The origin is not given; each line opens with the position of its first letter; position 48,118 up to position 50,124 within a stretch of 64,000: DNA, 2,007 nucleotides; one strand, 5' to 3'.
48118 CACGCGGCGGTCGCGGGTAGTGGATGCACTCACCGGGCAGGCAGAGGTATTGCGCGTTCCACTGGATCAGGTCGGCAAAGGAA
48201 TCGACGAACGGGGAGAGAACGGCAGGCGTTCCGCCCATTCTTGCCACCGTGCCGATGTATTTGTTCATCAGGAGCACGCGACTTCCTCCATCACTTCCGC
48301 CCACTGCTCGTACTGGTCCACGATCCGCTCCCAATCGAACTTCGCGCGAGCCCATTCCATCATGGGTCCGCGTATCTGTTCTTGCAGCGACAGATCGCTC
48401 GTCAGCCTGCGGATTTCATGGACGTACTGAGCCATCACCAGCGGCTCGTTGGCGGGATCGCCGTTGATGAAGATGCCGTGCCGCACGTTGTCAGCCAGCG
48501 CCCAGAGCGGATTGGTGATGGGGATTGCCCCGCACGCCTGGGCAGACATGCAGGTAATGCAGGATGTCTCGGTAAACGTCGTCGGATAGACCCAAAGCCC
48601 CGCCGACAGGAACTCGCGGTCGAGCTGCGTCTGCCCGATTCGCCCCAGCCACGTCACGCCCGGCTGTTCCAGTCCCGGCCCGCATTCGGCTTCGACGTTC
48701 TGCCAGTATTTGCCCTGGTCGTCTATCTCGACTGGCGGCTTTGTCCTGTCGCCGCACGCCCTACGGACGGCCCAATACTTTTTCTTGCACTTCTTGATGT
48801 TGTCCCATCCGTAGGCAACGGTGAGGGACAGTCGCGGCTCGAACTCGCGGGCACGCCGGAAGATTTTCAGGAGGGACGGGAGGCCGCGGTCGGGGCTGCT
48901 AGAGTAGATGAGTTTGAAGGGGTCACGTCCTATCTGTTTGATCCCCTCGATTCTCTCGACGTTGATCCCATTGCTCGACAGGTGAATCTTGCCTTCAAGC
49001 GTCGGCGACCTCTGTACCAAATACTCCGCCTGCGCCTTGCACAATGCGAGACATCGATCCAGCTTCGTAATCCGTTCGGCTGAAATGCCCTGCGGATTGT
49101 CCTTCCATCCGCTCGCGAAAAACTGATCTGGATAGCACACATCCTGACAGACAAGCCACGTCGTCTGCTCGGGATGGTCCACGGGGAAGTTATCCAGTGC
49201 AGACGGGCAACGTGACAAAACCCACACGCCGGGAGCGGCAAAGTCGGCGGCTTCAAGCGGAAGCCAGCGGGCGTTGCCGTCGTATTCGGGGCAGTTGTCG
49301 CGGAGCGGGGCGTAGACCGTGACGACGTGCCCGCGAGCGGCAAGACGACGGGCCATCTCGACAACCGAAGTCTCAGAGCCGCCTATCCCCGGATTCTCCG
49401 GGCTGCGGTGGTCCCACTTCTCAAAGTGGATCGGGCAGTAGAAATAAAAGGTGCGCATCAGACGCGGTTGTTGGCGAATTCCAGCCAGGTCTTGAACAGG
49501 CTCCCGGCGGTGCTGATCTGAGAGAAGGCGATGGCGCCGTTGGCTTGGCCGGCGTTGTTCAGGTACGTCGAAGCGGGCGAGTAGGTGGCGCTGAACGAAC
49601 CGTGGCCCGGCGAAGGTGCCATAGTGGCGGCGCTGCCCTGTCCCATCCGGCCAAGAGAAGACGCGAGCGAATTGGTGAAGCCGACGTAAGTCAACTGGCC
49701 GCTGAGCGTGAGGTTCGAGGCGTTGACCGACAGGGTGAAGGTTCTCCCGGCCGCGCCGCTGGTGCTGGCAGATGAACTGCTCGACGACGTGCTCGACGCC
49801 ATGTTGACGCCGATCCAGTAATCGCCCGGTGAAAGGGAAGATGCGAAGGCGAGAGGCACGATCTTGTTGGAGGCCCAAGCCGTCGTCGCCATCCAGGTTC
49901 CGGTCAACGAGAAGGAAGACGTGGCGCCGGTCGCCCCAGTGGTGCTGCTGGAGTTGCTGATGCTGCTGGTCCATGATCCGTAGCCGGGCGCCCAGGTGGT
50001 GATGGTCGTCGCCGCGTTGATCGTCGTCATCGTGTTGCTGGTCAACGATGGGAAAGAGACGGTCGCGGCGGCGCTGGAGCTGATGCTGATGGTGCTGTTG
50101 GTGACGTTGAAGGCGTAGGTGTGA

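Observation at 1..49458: Large glycan-building and methylation toolkit embedded in the late structural operon of a lambda-like phage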

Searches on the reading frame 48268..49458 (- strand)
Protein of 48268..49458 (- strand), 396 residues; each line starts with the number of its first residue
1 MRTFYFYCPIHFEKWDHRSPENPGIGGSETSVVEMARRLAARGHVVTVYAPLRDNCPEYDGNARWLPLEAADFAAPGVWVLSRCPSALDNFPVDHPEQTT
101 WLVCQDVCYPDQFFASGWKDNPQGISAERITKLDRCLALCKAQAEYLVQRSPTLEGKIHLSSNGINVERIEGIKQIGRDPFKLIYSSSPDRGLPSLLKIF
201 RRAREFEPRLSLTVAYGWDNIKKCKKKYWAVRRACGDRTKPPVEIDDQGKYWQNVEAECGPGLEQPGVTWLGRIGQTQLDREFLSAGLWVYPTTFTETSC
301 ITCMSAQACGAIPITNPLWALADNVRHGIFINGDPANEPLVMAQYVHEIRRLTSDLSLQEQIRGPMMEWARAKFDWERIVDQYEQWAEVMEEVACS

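Call 41: find_homologous_proteins(query=window:48268-49458:-, max_evalue=1e-10)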
Query window:48268-49458:- (396 aa): 632 proteins with E <= 1e-10 among 4804 candidates; the best 120 are listed.
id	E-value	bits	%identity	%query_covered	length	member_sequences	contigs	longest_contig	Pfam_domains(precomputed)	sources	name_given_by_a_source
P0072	3.8e-281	950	100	100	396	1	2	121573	PF13439.13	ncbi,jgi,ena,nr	ncbi:MAG TPA: glycosyltransferase family 4 protein [Tepidisphaeraceae bacterium]|jgi:protein O-GlcNA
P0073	8.0e-162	557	70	91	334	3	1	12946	PF00534.27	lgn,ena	-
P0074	1.9e-160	552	64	98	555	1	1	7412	PF13489.13,PF00534.27,PF13439.13,PF08242.19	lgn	-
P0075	6.7e-156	537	59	99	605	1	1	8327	PF13489.13,PF00534.27,PF13439.13,PF08241.19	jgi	jgi:glycosyltransferase involved in cell wall biosynthesis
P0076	1.0e-151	523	61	97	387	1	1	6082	PF00534.27,PF13439.13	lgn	-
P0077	2.4e-151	522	61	98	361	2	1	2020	PF00534.27,PF13439.13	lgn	-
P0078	4.3e-150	518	61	97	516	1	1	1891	PF13439.13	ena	-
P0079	5.1e-149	515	60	98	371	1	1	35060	PF13579.13,PF13439.13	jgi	jgi:protein O-GlcNAc transferase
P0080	8.1e-149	514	59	97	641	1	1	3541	PF13439.13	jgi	jgi:glycosyltransferase involved in cell wall biosynthesis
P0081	1.5e-141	490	53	99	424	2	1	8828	PF00534.27,PF13439.13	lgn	-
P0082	7.0e-141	488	52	97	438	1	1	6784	PF13579.13,PF13439.13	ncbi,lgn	-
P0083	1.9e-138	480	49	97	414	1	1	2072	-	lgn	-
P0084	5.2e-136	472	53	97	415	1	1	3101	PF13579.13,PF13439.13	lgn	-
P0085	2.3e-135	470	57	97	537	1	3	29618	PF13489.13,PF00534.27,PF13439.13,PF08241.19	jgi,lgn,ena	-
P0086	1.4e-131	457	55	98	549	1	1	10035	PF13489.13,PF00534.27,PF13439.13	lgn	-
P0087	2.6e-130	453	55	97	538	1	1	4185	PF13489.13,PF00534.27,PF13649.13,PF13579.13,PF13439.13,PF08241.19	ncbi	ncbi:MAG: methyltransferase domain-containing protein [Isosphaeraceae bacterium]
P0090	5.1e-122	426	53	97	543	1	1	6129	PF13439.13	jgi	jgi:glycosyltransferase involved in cell wall biosynthesis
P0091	1.1e-121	425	54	97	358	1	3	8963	PF00534.27,PF13579.13,PF13439.13,PF13692.13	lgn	-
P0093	3.2e-120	420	53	97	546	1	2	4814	PF13439.13,PF08241.19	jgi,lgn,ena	-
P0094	1.4e-118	414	51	97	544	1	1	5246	PF13489.13,PF13649.13,PF13439.13,PF08241.19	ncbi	-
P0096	9.7e-109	382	50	97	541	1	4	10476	PF13439.13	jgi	jgi:glycosyltransferase involved in cell wall biosynthesis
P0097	1.1e-106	375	50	99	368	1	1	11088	PF13579.13,PF13439.13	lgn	-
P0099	8.0e-105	369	49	96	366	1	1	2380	PF00534.27,PF13439.13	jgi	jgi:glycosyltransferase involved in cell wall biosynthesis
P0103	7.6e-103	362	49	97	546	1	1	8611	PF13489.13,PF00534.27,PF13439.13,PF08241.19,PF13692.13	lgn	-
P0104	3.5e-102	360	51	96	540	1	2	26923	PF13489.13,PF13439.13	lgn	-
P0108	8.6e-101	356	47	99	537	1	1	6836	PF13489.13,PF00534.27,PF13439.13,PF08242.19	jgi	-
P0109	1.1e-100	355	48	99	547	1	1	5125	PF13489.13,PF13439.13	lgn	-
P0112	3.3e-100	354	50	96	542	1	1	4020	PF13489.13,PF00534.27,PF13439.13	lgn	-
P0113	7.4e-100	353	48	96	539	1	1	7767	PF13439.13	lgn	-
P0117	9.9e-99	349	47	99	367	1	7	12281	PF13439.13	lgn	-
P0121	8.0e-98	346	48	97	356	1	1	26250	PF00534.27,PF13439.13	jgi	-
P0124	2.7e-96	341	49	97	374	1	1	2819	PF13439.13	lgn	-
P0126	6.4e-96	340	48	97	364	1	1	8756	PF00534.27,PF13439.13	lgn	-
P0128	2.7e-95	338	48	96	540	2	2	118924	PF13489.13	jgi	jgi:glycosyltransferase involved in cell wall biosynthesis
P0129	5.9e-95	337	46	99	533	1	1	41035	PF13489.13,PF00534.27,PF13439.13,PF13692.13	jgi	jgi:glycosyltransferase involved in cell wall biosynthesis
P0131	1.7e-94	335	47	97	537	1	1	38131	PF13489.13,PF00534.27,PF13439.13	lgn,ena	-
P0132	2.1e-94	335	47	98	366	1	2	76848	PF13439.13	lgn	-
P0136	8.5e-94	333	46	97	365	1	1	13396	PF00534.27,PF13439.13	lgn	-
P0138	2.1e-93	331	45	99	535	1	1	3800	PF00534.27,PF13439.13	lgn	-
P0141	8.0e-93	329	46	96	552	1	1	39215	PF13439.13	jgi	jgi:glycosyltransferase involved in cell wall biosynthesis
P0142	8.1e-93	329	44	100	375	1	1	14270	PF00534.27,PF13439.13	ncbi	ncbi:MAG: glycosyltransferase family 4 protein [Nitrososphaerota archaeon]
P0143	8.4e-93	329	44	96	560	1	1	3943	PF00534.27,PF13439.13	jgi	jgi:glycosyltransferase involved in cell wall biosynthesis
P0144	9.1e-93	329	46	96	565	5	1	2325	PF13489.13,PF13649.13,PF13439.13,PF08241.19,PF08242.19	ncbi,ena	-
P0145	1.2e-92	329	46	98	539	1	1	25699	PF13489.13,PF00534.27,PF13439.13,PF08241.19,PF13692.13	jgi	jgi:glycosyltransferase involved in cell wall biosynthesis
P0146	1.4e-92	329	45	96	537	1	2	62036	PF13489.13,PF13439.13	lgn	-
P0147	1.7e-92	328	47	96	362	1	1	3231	PF13439.13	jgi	jgi:glycosyltransferase involved in cell wall biosynthesis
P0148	1.8e-92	328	44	96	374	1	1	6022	PF00534.27,PF13439.13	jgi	jgi:glycosyltransferase involved in cell wall biosynthesis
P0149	2.1e-92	328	45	97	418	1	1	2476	PF00534.27,PF13439.13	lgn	-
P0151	4.1e-92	327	45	99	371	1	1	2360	PF13439.13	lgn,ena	-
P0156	9.0e-91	323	45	98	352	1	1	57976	PF00534.27,PF13439.13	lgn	-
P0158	1.7e-90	322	45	96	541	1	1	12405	PF13489.13,PF13439.13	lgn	-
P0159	6.6e-90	320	43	97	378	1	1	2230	PF00534.27,PF13439.13,PF13692.13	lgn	-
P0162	1.8e-89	318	45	97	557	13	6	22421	PF13847.13,PF13489.13,PF13649.13,PF13439.13,PF08241.19,PF08242.19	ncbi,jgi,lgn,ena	jgi:glycosyltransferase involved in cell wall biosynthesis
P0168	7.2e-89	316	42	97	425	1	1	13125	PF00534.27,PF13439.13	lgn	-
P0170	1.1e-88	316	46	97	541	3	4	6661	PF13489.13,PF13439.13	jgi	jgi:glycosyltransferase involved in cell wall biosynthesis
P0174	5.9e-88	313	45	96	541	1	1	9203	PF13489.13,PF00534.27,PF13439.13,PF08242.19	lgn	-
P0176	8.4e-88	313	43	97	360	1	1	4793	PF13439.13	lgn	-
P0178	9.5e-88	313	42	98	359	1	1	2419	PF13439.13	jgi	jgi:glycosyltransferase involved in cell wall biosynthesis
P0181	1.8e-87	312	44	98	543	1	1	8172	PF13439.13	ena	-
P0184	5.3e-87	310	44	96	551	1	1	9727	PF13489.13,PF00534.27,PF13439.13,PF13692.13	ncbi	-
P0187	7.3e-87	310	42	96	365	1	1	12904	PF00534.27,PF13439.13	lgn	-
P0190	8.6e-87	310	43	96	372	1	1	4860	PF13439.13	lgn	-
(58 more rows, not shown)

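Call 42: find_encoding_contigs(protein=P0079, flank=10000, max_places=2)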
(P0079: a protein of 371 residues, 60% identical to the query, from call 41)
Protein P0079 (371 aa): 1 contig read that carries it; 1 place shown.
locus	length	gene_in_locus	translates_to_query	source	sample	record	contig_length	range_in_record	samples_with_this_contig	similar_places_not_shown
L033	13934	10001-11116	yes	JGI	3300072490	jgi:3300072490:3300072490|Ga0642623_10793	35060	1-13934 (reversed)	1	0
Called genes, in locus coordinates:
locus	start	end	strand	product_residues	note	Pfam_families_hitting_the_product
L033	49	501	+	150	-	-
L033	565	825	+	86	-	-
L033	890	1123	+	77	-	-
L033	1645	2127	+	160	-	-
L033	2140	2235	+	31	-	-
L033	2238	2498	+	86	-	-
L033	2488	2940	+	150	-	-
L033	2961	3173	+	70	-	-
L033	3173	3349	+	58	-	PF20106:DUF6496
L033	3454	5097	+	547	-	PF06381:Phage_portal_3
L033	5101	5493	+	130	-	-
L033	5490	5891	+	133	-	-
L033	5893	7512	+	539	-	-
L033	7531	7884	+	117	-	-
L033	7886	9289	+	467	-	-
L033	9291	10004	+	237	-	-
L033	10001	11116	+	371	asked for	PF13439:Glyco_transf_4 (weak), PF13579:Glyco_trans_4_4 (faint)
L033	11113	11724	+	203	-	PF08241:Methyltransf_11 (weak)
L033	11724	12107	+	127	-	-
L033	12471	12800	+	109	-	-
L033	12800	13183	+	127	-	-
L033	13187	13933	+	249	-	?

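Call 43: find_encoding_contigs(protein=P0128, flank=10000, max_places=2)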
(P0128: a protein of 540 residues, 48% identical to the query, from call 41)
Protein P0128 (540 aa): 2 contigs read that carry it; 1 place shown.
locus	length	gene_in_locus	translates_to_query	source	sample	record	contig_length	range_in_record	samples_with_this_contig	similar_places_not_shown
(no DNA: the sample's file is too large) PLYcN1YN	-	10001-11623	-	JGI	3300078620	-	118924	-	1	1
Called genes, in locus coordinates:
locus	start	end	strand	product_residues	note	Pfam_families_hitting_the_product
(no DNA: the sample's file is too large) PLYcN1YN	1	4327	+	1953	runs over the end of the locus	PF10145:PhageMin_Tail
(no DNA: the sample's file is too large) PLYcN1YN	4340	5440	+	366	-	-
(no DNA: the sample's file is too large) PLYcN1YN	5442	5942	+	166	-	-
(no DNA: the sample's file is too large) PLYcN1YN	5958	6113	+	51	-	PF11752:DUF3309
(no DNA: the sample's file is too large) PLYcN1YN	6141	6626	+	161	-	-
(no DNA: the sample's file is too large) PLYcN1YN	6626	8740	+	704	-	-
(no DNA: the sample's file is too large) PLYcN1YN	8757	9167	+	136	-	-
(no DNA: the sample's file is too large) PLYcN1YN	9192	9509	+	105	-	-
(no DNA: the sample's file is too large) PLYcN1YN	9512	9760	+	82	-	-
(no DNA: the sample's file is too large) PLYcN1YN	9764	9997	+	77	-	-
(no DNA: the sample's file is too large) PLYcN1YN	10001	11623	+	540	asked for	PF13489:Methyltransf_23 (weak)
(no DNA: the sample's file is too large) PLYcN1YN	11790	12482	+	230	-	-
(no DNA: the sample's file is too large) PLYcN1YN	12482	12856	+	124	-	-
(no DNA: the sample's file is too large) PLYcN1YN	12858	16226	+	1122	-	PF13385:Laminin_G_3 (faint)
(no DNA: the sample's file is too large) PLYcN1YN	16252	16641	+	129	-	-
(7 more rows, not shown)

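Call 53: find_related_loci(query=window:48268-49458:-, collection=viral_contigs, flank=10000)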
Query window:48268-49458:- (396 aa) in viral_contigs; peptide patterns used: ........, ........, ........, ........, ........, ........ (x = any residue, [..] = any of these).
34 stretches matched a pattern; 34 encode a relative of the query (tblastn E <= 1e-3); 34 distinct loci.
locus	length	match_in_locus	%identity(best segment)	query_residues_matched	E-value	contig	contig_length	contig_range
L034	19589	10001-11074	47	1-386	2e-107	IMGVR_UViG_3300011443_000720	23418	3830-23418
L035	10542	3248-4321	47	1-386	2e-107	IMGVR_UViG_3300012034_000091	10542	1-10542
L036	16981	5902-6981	46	1-393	2e-102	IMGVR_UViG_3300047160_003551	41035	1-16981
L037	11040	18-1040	48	18-384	2e-98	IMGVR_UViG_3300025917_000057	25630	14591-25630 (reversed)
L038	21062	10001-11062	46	4-385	2e-97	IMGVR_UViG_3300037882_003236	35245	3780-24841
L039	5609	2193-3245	43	3-387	6e-93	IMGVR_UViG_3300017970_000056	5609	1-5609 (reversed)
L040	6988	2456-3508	43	3-387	7e-91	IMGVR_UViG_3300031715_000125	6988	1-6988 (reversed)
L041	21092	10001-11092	44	4-387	9e-91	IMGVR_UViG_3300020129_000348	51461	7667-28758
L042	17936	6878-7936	43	3-389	2e-90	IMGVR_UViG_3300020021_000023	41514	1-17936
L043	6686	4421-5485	43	3-389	3e-90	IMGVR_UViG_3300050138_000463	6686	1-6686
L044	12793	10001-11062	42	3-388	3e-89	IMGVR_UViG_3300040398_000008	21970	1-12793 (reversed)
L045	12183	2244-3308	43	3-389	6e-89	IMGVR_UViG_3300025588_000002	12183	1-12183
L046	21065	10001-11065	43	4-389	5e-88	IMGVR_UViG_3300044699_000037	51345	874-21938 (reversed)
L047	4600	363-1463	43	3-387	5e-88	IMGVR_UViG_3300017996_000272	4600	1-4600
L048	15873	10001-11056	43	4-387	5e-87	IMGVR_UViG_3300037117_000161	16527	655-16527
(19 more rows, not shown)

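Call 55: search_dna_similar(query=window:48268-49458:-, collection=phages, mode=protein, max_rows=30)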
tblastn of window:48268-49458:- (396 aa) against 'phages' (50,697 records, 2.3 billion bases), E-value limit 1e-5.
Records with a match: 5; places in all: 5; records where one place covers at least 80% of the query: 3.
Best place of each record, by identity: <60% 5.
By first word of the organism name: Caudoviricetes 4; uncultured 1.
By host as written in the record: - 5.
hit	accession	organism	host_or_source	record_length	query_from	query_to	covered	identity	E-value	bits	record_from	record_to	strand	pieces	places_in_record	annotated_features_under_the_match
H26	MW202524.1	Caudoviricetes sp.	Manatee Spring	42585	6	384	96%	32.8%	1e-43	168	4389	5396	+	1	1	beta4glucosyltransferase | gtA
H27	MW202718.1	Caudoviricetes sp.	Manatee Spring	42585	6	384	96%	32.8%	1e-43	168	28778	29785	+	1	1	beta4glucosyltransferase | gtA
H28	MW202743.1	Caudoviricetes sp.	Manatee Spring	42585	6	384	96%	32.8%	1e-43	168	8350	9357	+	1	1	beta4glucosyltransferase | gtA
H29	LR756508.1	uncultured phage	metagenomic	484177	89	383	74%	26.6%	2e-11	72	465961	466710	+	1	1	record has no annotation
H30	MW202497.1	Caudoviricetes sp.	Manatee Spring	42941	185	382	50%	24.9%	1e-7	60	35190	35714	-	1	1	glycosyltransferase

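Call 66: search_solved_structures(query=A2, max_evalue=0.001)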
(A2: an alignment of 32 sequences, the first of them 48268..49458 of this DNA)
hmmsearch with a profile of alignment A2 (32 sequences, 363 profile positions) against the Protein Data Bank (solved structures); distinct sequences matched with E-value up to 0.001: 3.
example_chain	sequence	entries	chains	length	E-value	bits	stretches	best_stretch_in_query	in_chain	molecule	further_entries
6tvp_A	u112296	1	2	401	1.3e-05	27.7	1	118-356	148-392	Alpha-maltose-1-phosphate synthase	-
6n1x_A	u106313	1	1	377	8.2e-05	25.1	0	239-361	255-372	Glycosyltransferase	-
6d9t_A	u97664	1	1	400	8.5e-05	25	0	240-361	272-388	Glycosyl transferase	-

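Call 79: get_annotated_region(hit=H26, flank=9000)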
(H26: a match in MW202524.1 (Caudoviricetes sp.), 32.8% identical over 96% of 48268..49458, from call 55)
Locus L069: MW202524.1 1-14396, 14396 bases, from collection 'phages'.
description: Podoviridae sp. isolate ctKR88, complete genome.
organism: Caudoviricetes sp. (NCBI taxid 2832643)
taxonomy: Viruses; Duplodnaviria; Heunggongvirae; Uroviricota; Caudoviricetes
host: -; source: Manatee Spring; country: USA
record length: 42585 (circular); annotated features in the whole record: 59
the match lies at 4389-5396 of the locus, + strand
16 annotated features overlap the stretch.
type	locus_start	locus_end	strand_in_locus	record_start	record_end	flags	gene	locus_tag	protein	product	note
CDS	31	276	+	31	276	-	-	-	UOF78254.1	hypothetical protein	-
CDS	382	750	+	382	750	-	-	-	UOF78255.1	hypothetical protein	-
CDS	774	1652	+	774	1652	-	-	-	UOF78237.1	procyclic acidic repetitive protein (parP)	-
CDS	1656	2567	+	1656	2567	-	-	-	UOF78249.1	major capsid protein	-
CDS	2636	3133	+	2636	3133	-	-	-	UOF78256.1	hypothetical protein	-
CDS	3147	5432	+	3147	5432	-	-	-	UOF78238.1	beta4glucosyltransferase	-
CDS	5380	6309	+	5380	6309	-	-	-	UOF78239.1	gtA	-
CDS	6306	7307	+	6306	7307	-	-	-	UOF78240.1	yqgM-like protein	-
CDS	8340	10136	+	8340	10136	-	-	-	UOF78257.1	hypothetical protein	-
CDS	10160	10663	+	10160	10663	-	-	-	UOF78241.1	methyltransferase domain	-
CDS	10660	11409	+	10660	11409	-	-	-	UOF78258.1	has synthase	-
CDS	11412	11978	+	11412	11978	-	-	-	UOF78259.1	methyltransferase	-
CDS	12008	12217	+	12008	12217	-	-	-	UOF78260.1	hypothetical protein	-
CDS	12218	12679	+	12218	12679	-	-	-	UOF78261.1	hypothetical protein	-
CDS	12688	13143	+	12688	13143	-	-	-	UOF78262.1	hypothetical protein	-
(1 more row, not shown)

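Call 89: search_protein_families(library=ncbifam, proteins=[window:48268-49458:-], max_evalue=0.1)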
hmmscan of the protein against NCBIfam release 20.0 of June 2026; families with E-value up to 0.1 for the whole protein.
window:48268-49458:- (396 aa): 4 families
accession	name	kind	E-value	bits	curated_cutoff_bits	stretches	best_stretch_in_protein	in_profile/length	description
TIGR03449.1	mycothiol_MshA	equivalog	0.01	14.7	462.5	0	268-384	286-397/406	D-inositol-3-phosphate glycosyltransferase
NF012028.0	PRK15484.1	subfamily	0.015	14.4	618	0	268-385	259-373/380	lipopolysaccharide N-acetylglucosaminyltransferase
TIGR03999.1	thiol_BshA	equivalog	0.023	13.6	273.7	0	298-386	284-369/375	N-acetyl-alpha-D-glucosaminyl L-malate synthase BshA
NF001901.0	PRK00654.1-5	equivalog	0.093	11.2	649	0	279-386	384-487/502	glycogen synthase GlgA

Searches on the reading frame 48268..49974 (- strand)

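Call 7: search_protein_families(library=pfam, proteins=[window:48268-49974:-], max_evalue=0.01)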
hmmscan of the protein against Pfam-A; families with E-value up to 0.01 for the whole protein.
window:48268-49974:- (568 aa): 4 families
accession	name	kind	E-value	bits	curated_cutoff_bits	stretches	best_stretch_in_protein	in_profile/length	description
PF13439.12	Glyco_transf_4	-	1.6e-10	41.7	28.5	1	197-232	1-36/170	Glycosyltransferase Family 4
PF13692.12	Glyco_trans_1_4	-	5.2e-05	24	27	1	427-505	49-121/142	Glycosyl transferases group 1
PF13579.12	Glyco_trans_4_4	-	0.0013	19.6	29.7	1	198-252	1-42/158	Glycosyl transferase 4-like domain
PF00534.26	Glycos_transf_1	-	0.0023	18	26.4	1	438-527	73-158/172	Glycosyl transferases group 1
